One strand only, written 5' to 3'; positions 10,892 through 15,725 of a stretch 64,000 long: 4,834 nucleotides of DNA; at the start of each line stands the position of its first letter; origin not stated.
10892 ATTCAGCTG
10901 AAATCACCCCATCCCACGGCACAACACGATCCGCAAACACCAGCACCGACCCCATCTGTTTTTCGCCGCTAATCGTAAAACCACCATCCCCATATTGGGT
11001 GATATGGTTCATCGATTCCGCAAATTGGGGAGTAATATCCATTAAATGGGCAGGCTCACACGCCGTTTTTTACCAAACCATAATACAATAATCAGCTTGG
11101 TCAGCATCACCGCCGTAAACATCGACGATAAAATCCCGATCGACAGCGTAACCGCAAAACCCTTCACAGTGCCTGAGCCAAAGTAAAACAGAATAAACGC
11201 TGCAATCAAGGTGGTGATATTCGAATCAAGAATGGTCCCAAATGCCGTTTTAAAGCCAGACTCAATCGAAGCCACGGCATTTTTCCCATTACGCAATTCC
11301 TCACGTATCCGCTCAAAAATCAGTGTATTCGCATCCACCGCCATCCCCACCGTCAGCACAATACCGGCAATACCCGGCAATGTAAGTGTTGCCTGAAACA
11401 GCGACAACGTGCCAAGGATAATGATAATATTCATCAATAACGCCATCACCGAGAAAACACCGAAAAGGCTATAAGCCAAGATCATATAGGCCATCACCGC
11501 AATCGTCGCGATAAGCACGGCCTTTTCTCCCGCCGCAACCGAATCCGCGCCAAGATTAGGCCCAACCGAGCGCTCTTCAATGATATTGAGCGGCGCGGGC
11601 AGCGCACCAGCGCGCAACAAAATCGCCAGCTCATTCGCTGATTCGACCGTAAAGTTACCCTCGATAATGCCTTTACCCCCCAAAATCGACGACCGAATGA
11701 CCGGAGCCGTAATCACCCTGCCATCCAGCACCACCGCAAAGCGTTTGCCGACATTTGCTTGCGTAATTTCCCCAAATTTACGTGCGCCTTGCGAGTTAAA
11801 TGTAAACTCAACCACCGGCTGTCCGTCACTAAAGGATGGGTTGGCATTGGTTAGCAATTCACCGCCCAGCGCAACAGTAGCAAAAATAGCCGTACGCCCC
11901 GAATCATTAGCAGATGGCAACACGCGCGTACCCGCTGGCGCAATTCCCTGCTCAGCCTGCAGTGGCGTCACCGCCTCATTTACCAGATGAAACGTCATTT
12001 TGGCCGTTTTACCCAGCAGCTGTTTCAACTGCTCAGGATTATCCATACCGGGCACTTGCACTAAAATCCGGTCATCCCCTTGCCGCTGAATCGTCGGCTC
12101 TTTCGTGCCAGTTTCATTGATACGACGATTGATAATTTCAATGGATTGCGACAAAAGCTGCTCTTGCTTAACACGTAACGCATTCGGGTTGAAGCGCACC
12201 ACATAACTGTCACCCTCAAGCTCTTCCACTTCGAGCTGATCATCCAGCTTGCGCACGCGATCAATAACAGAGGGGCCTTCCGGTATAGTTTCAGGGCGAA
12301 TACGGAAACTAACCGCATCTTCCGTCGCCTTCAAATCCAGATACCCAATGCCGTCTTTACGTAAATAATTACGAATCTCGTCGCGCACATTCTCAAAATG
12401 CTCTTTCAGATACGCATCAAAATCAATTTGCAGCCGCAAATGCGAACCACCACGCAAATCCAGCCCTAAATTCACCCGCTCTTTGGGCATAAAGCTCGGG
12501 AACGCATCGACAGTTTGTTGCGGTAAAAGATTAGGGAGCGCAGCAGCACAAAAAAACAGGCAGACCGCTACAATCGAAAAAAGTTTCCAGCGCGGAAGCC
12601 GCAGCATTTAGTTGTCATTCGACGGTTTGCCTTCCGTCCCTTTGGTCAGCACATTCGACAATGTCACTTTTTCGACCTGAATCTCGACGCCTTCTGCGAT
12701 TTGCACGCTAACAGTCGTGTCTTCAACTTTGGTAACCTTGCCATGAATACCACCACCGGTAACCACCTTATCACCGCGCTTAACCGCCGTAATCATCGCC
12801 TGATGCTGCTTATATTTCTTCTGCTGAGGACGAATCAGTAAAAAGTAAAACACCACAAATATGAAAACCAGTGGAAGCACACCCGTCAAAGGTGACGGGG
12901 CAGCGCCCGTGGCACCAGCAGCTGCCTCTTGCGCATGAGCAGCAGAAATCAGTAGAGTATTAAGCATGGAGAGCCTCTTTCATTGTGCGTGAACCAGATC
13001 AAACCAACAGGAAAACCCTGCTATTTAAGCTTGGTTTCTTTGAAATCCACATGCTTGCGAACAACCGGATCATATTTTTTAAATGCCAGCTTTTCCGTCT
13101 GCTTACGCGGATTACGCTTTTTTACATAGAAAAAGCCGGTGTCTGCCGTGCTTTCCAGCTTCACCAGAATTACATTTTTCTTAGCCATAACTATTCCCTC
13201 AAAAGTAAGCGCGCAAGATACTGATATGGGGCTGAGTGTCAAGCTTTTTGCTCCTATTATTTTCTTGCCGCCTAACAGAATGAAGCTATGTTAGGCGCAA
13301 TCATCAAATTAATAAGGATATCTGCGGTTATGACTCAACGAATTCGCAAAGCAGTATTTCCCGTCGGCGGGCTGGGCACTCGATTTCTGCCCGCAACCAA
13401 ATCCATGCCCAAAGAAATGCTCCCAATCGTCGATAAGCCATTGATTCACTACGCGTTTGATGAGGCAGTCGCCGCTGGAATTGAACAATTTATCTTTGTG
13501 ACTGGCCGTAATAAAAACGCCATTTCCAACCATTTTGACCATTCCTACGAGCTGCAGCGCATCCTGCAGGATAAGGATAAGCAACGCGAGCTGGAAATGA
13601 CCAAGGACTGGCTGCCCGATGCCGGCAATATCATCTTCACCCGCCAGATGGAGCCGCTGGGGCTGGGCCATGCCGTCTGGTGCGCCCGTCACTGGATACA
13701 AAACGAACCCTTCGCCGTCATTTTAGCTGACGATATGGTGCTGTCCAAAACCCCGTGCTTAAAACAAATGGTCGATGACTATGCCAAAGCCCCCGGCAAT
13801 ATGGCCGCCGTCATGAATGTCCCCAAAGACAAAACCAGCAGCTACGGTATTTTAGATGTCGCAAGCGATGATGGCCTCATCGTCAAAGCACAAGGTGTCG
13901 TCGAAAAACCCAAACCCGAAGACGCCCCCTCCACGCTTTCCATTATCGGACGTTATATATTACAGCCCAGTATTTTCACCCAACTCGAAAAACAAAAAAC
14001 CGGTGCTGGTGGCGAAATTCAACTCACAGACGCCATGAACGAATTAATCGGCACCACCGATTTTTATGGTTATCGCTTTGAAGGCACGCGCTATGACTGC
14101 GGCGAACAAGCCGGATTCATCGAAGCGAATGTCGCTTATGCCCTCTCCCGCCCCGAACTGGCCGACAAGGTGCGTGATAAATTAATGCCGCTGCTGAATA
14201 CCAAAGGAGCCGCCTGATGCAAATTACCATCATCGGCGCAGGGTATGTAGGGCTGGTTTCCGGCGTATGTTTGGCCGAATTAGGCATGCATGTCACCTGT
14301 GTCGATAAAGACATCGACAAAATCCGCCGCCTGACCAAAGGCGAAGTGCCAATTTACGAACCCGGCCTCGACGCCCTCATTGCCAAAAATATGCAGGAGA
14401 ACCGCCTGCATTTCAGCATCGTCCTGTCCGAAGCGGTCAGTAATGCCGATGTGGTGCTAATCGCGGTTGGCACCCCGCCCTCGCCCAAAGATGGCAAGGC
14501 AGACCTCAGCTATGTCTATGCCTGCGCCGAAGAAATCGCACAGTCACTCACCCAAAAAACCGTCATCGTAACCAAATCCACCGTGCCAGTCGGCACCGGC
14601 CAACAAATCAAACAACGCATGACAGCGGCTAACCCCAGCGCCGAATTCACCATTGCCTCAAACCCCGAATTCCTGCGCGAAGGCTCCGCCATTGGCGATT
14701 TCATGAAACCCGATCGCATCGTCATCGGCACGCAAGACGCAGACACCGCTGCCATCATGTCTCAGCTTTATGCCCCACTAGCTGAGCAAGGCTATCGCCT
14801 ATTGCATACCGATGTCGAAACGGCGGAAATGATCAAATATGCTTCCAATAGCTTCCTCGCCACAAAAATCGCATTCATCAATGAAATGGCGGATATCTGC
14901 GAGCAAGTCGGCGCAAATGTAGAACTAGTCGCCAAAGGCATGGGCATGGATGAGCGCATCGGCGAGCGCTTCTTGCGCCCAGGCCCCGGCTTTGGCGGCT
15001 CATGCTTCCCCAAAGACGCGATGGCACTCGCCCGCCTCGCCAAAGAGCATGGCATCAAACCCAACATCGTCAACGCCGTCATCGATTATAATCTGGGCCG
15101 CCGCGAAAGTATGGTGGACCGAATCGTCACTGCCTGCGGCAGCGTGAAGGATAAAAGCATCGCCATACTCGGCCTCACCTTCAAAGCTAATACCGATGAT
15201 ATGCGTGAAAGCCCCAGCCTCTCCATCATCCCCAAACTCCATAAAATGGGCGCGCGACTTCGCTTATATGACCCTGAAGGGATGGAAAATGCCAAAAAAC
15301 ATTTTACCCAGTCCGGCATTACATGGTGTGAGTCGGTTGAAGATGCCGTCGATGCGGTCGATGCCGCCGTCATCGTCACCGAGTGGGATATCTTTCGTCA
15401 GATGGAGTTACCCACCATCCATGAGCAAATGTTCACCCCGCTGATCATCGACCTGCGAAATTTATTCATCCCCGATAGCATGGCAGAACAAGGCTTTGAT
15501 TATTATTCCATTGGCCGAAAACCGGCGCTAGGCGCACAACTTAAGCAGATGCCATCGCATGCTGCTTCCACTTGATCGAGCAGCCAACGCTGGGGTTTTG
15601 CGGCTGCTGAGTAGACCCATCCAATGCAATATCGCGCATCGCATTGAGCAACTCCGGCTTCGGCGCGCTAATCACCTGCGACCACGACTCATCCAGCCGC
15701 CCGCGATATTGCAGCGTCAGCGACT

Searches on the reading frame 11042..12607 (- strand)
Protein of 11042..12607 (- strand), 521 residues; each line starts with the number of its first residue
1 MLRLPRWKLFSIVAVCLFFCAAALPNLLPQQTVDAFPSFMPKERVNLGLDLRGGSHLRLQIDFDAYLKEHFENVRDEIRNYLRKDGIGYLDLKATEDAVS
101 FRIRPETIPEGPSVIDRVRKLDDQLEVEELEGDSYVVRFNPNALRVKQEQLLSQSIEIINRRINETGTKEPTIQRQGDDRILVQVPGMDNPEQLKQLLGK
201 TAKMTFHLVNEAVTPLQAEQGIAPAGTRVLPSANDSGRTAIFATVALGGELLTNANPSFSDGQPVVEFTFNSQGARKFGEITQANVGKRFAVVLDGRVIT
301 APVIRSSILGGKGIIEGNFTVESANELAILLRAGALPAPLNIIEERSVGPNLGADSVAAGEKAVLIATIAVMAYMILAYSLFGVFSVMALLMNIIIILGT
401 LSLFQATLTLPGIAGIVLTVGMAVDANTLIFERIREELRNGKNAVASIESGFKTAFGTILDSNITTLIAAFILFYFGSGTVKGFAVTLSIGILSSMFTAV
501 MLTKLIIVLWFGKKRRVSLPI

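Call 21: search_protein_families(library=pfam, proteins=[window:11042-12607:-], max_evalue=0.00001)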
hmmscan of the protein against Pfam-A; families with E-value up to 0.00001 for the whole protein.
window:11042-12607:- (521 aa): 4 families
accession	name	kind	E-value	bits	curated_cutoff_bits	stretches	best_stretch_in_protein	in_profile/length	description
PF22599.2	SecDF_P1_head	-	1.3e-36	125.4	27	1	228-338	2-114/114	SecDF, P1 head subdomain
PF21760.3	SecD_1st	-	2.9e-26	91.1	27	1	153-211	2-60/60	Protein translocase subunit SecDF, P1 domain, N-terminal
PF02355.23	SecD_SecF_C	-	4.7e-22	78.7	20.5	1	341-509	14-185/189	Protein export membrane protein SecD/SecF, C-terminal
PF03176.21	MMPL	-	1.4e-07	31.2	20.5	1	364-509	154-301/333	MMPL family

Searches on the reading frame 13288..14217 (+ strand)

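Call 22: search_protein_families(library=pfam, proteins=[window:13288-14217:+], max_evalue=0.00001)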
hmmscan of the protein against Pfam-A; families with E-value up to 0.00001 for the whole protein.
window:13288-14217:+ (309 aa): 2 families
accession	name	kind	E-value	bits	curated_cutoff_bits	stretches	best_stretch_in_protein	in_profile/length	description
PF00483.29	NTP_transferase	-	1.5e-28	100.4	21.2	1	26-284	6-242/245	Nucleotidyl transferase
PF12804.13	NTP_transf_3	-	2.7e-06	28.1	27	0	26-175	5-121/160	MobA-like NTP transferase domain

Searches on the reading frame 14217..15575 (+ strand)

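Call 22: search_protein_families(library=pfam, proteins=[window:14217-15575:+], max_evalue=0.00001)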
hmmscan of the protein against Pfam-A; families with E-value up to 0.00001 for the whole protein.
window:14217-15575:+ (452 aa): 5 families
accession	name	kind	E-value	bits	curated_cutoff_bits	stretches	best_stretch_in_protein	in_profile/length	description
PF03721.20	UDPG_MGDP_dh_N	-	2.7e-65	219.9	27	1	1-184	1-187/187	UDP-glucose/GDP-mannose dehydrogenase family, NAD binding domain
PF00984.24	UDPG_MGDP_dh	-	1.3e-38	131.4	25.4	1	201-292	1-92/94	UDP-glucose/GDP-mannose dehydrogenase family, central domain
PF03720.21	UDPG_MGDP_dh_C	-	3e-35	121.1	30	1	316-417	1-101/103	UDP-glucose/GDP-mannose dehydrogenase family, UDP binding domain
PF03446.21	NAD_binding_2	-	7.2e-06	26.5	21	0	2-138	1-110/161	NAD binding domain of 6-phosphogluconate dehydrogenase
PF02558.23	ApbA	-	7.6e-06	26.1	22.2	0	3-84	1-74/150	Ketopantoate reductase PanE/ApbA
